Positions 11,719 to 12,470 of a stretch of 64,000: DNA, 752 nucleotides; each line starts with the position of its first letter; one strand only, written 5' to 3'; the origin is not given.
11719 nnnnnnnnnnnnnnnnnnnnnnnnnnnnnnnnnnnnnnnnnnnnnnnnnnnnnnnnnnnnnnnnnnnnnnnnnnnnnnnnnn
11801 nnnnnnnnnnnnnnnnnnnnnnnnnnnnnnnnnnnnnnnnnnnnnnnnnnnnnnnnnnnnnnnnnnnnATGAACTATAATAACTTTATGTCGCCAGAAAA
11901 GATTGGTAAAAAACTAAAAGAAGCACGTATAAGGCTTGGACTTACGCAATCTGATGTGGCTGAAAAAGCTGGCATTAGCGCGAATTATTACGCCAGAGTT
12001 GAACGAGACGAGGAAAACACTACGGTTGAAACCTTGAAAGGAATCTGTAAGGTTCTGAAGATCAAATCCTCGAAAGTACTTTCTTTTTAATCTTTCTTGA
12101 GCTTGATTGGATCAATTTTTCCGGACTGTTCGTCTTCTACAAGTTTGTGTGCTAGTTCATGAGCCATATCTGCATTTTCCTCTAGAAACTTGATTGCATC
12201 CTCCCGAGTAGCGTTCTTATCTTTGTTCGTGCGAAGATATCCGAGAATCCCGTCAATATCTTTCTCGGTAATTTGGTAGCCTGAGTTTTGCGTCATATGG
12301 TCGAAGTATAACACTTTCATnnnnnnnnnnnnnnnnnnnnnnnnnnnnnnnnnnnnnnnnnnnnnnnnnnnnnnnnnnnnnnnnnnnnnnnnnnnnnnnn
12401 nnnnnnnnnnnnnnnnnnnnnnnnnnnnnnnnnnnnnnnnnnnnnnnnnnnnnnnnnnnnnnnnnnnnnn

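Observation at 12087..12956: Minus-strand operon with a minimal PLD/HKD (Nuc-like) nuclease and a small partner, convergent and overlapping with an XRE regulator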

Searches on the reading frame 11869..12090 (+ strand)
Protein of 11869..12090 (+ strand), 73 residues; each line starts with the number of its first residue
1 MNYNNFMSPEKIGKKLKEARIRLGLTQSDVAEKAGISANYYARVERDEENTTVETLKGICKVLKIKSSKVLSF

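Call 3: search_protein_families(library=pfam, proteins=[window:11869-12090:+], max_evalue=1)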
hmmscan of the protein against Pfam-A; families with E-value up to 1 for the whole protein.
window:11869-12090:+ (73 aa): 8 families
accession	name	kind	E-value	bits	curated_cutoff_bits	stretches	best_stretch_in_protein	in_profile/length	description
PF01381.28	HTH_3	-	1.2e-14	54.5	23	1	16-66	1-51/55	Helix-turn-helix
PF13560.12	HTH_31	-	1.2e-09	38.7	27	1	13-64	3-55/64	Helix-turn-helix domain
PF12844.13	HTH_19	-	1.5e-08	34.9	30.2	1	13-66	1-54/64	Helix-turn-helix domain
PF13443.12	HTH_26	-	1.5e-06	28.8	22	1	15-66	1-53/63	Cro/C1-type HTH DNA-binding domain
PF13413.12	HTH_25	-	0.00043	20.5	24.6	1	16-48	2-34/62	Helix-turn-helix domain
PF00157.23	Pou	-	0.002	18.4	27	1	10-32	7-29/72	Pou domain - N-terminal to homeobox domain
PF15731.11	MqsA_antitoxin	-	0.093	13.3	30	1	13-57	71-115/131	Antitoxin component of bacterial toxin-antitoxin system, MqsA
PF21291.3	CYNS_N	-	0.097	13.1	27.1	1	12-40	4-32/69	Cyanate hydratase, N-terminal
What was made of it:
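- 11887..12090 (+): XRE/Cro-type HTH regulator, 67 aa, basic (pI 9.6), convergent. Its stop overlaps the partner's stop (TTAA 12087-12090). The longer ORF from 11869 is probably not used. HTH_3 1.2e-14 (call 3).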

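Call 4: search_protein_families(library=padloc, proteins=[window:11869-12090:+], max_evalue=1)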
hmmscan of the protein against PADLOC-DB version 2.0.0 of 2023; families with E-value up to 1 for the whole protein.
window:11869-12090:+ (73 aa): 19 families
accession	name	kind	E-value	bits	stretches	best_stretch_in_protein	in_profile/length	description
PDLC02926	HTH_VI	-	2.9e-13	47.9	1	11-70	1-60/92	-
PDLC04142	capH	-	2.9e-11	42.4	1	8-71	3-66/103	capH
PDLC03665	Control_protein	-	2.3e-07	29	1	12-73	9-71/77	control protein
PDLC03668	Control_protein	-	5.7e-07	28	1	11-66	8-63/79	control protein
PDLC03954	RmrA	-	8.8e-07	26.2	1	13-68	12-67/380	-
PDLC03953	RmrA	-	1.3e-06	25.9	1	10-65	4-59/373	-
PDLC03949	RmrA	-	3.6e-06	24.1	1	14-66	5-57/363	-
PDLC03952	RmrA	-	4.8e-06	23.7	1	12-64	23-75/395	-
PDLC03944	RmrA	-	8.8e-06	23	1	13-64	8-59/384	-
PDLC03946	RmrA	-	1e-05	22.5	1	14-64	5-55/357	-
PDLC03671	Control_protein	-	1.1e-05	23.5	1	21-71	24-74/84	control protein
PDLC04775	PDC-M69A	-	1.8e-05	23.2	1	10-71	6-67/113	-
PDLC03947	RmrA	-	3e-05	21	1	10-65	10-65/383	-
PDLC03951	RmrA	-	3.9e-05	20.8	1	13-68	10-65/400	-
PDLC03664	Control_protein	-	7.6e-05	21.1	1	11-65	13-67/74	control protein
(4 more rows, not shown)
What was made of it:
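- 11887..12090 (+): PADLOC HTH_VI 2.9e-13, CapH 2.9e-11, R-M control proteins 2e-7 (call 4).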

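Call 5: search_protein_families(library=ncbifam, proteins=[window:11869-12090:+], max_evalue=1)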
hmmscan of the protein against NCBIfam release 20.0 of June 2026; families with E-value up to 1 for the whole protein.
window:11869-12090:+ (73 aa): 23 families
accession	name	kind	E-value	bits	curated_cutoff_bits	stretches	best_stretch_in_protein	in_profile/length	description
TIGR03070.1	couple_hipB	subfamily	1.5e-11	44.1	71.65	1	10-63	1-54/58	type II toxin-antitoxin system Y4mF family antitoxin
NF041951.1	phage_RstR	subfamily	9.7e-11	41.9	80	1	11-66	2-57/108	RstR family transcriptional repressor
NF041677.1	trans_regClgR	equivalog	6.6e-10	39.1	170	1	10-72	7-69/113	transcriptional regulator ClgR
NF006015.0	PRK08154.1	subfamily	1.4e-08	34.3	204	1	10-71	29-90/314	anaerobic benzoate catabolism transcriptional regulator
NF007271.0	PRK09726.1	equivalog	2e-07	30.9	79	1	1-66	2-67/88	type II toxin-antitoxin system antitoxin HipB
NF047948.1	male_kill_WMK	equivalog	3.6e-07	30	300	1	10-69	161-220/300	WO male-killing family protein Wmk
NF007408.0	PRK09943.1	equivalog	4e-07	29.8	211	1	12-71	8-67/185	HTH-type transcriptional regulator PuuR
NF007257.0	PRK09706.1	subfamily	2.4e-05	24.2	101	1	8-68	2-62/135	transcriptional repressor DicA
TIGR00270.2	TIGR00270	equivalog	2.8e-05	24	110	1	13-66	77-130/159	multiprotein bridging factor aMBF1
NF038139.1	Reg_Aceta_RamB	equivalog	0.0001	21.1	700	1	12-66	3-57/465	acetate metabolism transcriptional regulator RamB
NF046032.1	TransRegSlrRBacil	equivalog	0.00011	22.3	250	1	12-67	2-58/149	HTH-type transcriptional regulator SlrR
NF041575.1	antitoxPezA_Strep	equivalog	0.00014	21.9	290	1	12-65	2-55/158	type II toxin-antitoxin system antitoxin PezA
TIGR03830.1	CxxCG_CxxCG_HTH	subfamily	0.00071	19.4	61.8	1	12-54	66-108/127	type II TA system antitoxin MqsA family protein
NF008109.0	PRK10856.1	equivalog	0.0033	17.2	208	1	10-49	13-52/334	cytoskeleton protein RodZ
NF041493.1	MobT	equivalog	0.0033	16.3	600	1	16-63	1-48/383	MobT family relaxase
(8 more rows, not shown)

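Call 56: search_protein_families(library=phrogs, proteins=[window:11887-12090:+], max_evalue=0.01)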
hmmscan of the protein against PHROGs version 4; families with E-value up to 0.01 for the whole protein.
window:11887-12090:+ (67 aa): 22 families
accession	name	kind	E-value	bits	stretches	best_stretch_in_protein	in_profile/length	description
phrog_3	-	transcription regulation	2.7e-12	48.2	1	2-60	85-141/430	transcriptional repressor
phrog_1373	-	transcription regulation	1.5e-11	45.6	1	6-60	64-118/166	transcriptional regulator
phrog_8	-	transcription regulation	3.3e-11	44.2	1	5-58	76-129/346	transcriptional regulator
phrog_5823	-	transcription regulation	8.4e-10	39.3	1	2-65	3-67/404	transcriptional regulator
phrog_7241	-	transcription regulation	2.9e-09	38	1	9-62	65-118/122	transcriptional regulator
phrog_2439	-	transcription regulation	7.2e-09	36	1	6-61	8-63/367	transcriptional regulator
phrog_4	-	transcription regulation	1.4e-06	28.6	1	2-60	129-187/400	transcriptional repressor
phrog_6962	-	unknown function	1.9e-06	29.1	1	6-49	2-45/73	-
phrog_7950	-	transcription regulation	2.8e-06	28.3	1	8-48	10-50/68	transcriptional repressor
phrog_2328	-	transcription regulation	6e-06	27.1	1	3-58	13-68/128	transcriptional repressor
phrog_2967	-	transcription regulation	8.7e-06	26.4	1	4-62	9-67/225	transcriptional regulator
phrog_2339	-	DNA, RNA and nucleotide metabolism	0.00046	21.1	1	5-59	25-80/98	HTH DNA binding protein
phrog_6831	-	transcription regulation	0.00081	20.3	1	15-41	15-41/68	transcriptional regulator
phrog_2104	-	unknown function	0.00083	20.5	1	8-44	42-78/103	-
phrog_11187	-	transcription regulation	0.0011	19.7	1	6-55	8-57/63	transcriptional regulator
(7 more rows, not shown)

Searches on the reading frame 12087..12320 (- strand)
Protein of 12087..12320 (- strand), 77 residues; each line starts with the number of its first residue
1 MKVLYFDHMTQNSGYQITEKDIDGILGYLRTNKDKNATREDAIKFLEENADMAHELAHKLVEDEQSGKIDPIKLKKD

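Call 3: search_protein_families(library=pfam, proteins=[window:12087-12320:-], max_evalue=1)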
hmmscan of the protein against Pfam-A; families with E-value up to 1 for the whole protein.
window:12087-12320:- (77 aa): 5 families
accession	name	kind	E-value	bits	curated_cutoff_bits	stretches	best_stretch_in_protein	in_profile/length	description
PF07150.16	DUF1390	-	0.011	16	24.7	1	11-65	136-191/226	Protein of unknown function (DUF1390)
PF22813.1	TcaA_2nd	-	0.028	15.2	26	1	12-62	28-75/103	TcaA protein second domain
PF21096.2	RecA_C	-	0.064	13.8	27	1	39-62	31-54/57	RecA C-terminal domain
PF03693.20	ParD_antitoxin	-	0.091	13.6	21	1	42-73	36-67/81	Bacterial antitoxin of ParD toxin-antitoxin type II system and RHH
PF08339.15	RTX_C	-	0.17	12.5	30.2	1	30-75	41-87/132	RTX C-terminal domain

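Call 4: search_protein_families(library=padloc, proteins=[window:12087-12320:-], max_evalue=1)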
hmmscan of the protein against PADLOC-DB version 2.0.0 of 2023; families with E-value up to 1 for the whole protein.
window:12087-12320:- (77 aa): 0 families

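Call 5: search_protein_families(library=ncbifam, proteins=[window:12087-12320:-], max_evalue=1)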
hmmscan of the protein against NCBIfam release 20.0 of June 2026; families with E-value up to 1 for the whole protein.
window:12087-12320:- (77 aa): 0 families

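Call 17: find_homologous_proteins(query=window:12087-12320:-)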
Query window:12087-12320:- (77 aa): 40 proteins with E <= 0.001 among 40 candidates.
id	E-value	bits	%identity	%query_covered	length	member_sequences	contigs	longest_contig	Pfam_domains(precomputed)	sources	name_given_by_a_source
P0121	8.9e-42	158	99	97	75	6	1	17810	-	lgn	-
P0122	1.9e-37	144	88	100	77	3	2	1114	-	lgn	-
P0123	2.7e-33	131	86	97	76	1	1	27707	-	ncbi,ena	-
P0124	2.6e-31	125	84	90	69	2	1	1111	-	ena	-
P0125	3.1e-29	118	76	97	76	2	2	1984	-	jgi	jgi:hypothetical protein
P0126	1.7e-27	113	89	79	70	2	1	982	-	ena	-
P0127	5.9e-25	105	69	100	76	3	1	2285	-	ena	-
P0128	8.5e-25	104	68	100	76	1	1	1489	-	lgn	-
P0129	9.6e-25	104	71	97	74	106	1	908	-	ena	-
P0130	1.2e-24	104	68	100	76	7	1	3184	-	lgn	-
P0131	1.5e-24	103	66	100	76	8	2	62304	-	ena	-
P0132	1.6e-24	103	68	100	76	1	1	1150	-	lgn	-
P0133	2.3e-24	103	65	100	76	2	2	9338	-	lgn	-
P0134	2.4e-24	103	68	100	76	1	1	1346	-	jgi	-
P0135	2.8e-24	102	68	100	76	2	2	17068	-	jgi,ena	jgi:hypothetical protein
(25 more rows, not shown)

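Call 45: predict_structure(alignment_id=A3)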
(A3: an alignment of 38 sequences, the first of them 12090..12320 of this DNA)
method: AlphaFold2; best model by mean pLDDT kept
length: 77 residues; sequences in the alignment: 38
mean_pLDDT: 72.7   pTM: 0.53
mean pLDDT of the five models: 72.7, 69.2, 68.6, 67.7, 64.9
residues with pLDDT >= 90: 19; 70-90: 30; 50-70: 12; < 50: 16
segments of 3 or more residues with pLDDT < 50: 1-13, 75-77
pLDDT, mean of each block of 10 residues (from residue 1): 43 66 91 94 85 71 73 53
secondary structure, 60 per line:
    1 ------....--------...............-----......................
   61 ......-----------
elements in order: H7-10 H19-33 H39-66
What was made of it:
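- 12087..12320 (-): Partner protein of 77 aa, acidic (pI 5.3), predicted helical hairpin, orphan family. 4-nt overlap with the PLD gene. AF2 gives helices 19-33 and 39-66 at pLDDT 73 (call 45).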

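Call 49: fold_search(model_id=the predicted structure, library=pdb)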
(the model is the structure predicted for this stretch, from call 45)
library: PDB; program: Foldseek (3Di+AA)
matches with E <= 10: 20; with E <= 0.001: 0
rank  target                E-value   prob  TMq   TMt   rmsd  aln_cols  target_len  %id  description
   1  9hqv_Yq               2.6e+00  0.03  0.25  0.18  15.7        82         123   11  Cryo-EM structure of the small subunit of the mitochondrial ribosome from Toxoplasma gondii (released 2025-06-11)
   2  6xrw_A                5.3e+00  0.07  0.34  0.30   4.8        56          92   18  Chromosomal ParDE TA system from P. aeruginosa (released 2021-07-28)
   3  9w3a_B                5.7e+00  0.10  0.30  0.23   3.2        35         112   17  Crystal structure of PfiAT toxin-antitoxin complex (released 2026-02-11)
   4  4z8e_C                5.7e+00  0.08  0.32  0.42   6.6        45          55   16  TEAD DBD mutant -deltaL1 (released 2016-04-13)
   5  4z8e_A                5.7e+00  0.08  0.32  0.40   6.4        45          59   16  TEAD DBD mutant -deltaL1 (released 2016-04-13)
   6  5yks_B                5.7e+00  0.08  0.27  0.08   4.6        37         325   22  Crystal structure of sucrose nonfermenting-related kinase (SNRK) (released 2017-11-08)
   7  3k1s_A                6.6e+00  0.09  0.41  0.31   6.0        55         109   18  Crystal Structure of the PTS Cellobiose Specific Enzyme IIA from Bacillus anthracis (released 2009-10-13)
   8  4lmy_B                6.6e+00  0.08  0.33  0.17   7.9        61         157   18  Structure of GAS PerR-Zn-Zn (released 2014-04-02)
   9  6xrw_C                7.5e+00  0.08  0.30  0.25   3.5        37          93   19  Chromosomal ParDE TA system from P. aeruginosa (released 2021-07-28)
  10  2hi3_MODEL_1_A        7.5e+00  0.02  0.21  0.22  12.8        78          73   18  Solution structure of the homeodomain-only protein HOP (released 2007-01-02)
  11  9w3a_C                8.1e+00  0.08  0.30  0.22   3.3        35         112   17  Crystal structure of PfiAT toxin-antitoxin complex (released 2026-02-11)
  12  1zxj_A                8.7e+00  0.10  0.42  0.18   5.0        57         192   14  Crystal structure of the hypthetical Mycoplasma protein, MPN555 (released 2005-07-26)
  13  6zfw_E                8.7e+00  0.04  0.27  0.29   6.3        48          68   12  X-ray structure of the soluble N-terminal domain of T. cruzi PEX-14 (released 2020-12-09)
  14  5wuj_B                8.7e+00  0.03  0.21  0.18   8.8        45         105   18  Crystal structure of FliF-FliG complex from H. pylori (released 2017-12-20)
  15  3k1s_H                9.3e+00  0.08  0.41  0.32   6.0        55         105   18  Crystal Structure of the PTS Cellobiose Specific Enzyme IIA from Bacillus anthracis (released 2009-10-13)
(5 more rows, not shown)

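Call 56: search_protein_families(library=phrogs, proteins=[window:12087-12320:-], max_evalue=0.01)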
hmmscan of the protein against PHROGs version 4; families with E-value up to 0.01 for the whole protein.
window:12087-12320:- (77 aa): 0 families

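Call 76: search_solved_structures(query=A3, max_evalue=10)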
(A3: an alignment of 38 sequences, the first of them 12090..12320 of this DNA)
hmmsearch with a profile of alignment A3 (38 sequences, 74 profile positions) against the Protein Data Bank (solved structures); distinct sequences matched with E-value up to 10: 6.
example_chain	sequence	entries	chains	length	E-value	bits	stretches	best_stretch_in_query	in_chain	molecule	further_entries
2mh2_A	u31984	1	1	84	0.69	13.4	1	23-68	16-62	Homologous-pairing protein 2 homolog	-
3w8i_B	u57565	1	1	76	0.83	13.2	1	27-57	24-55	Serine/threonine-protein kinase MST4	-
5tn0_A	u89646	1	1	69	1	12.8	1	8-60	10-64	HTH-type transcriptional regulator SinR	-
4geh_B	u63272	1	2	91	1.1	12.8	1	27-56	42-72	Serine/threonine-protein kinase MST4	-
3jbn_K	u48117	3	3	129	1.2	12.6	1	39-66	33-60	40S ribosomal protein uS8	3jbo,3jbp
3j7a_K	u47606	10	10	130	1.3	12.6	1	39-66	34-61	40S ribosomal protein uS8 | 40S ribosomal protein S15A | 40S ribosomal protein S15A, putative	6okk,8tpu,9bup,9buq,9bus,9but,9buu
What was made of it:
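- Tried and rejected: The PDB profile search was also empty (call 76).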
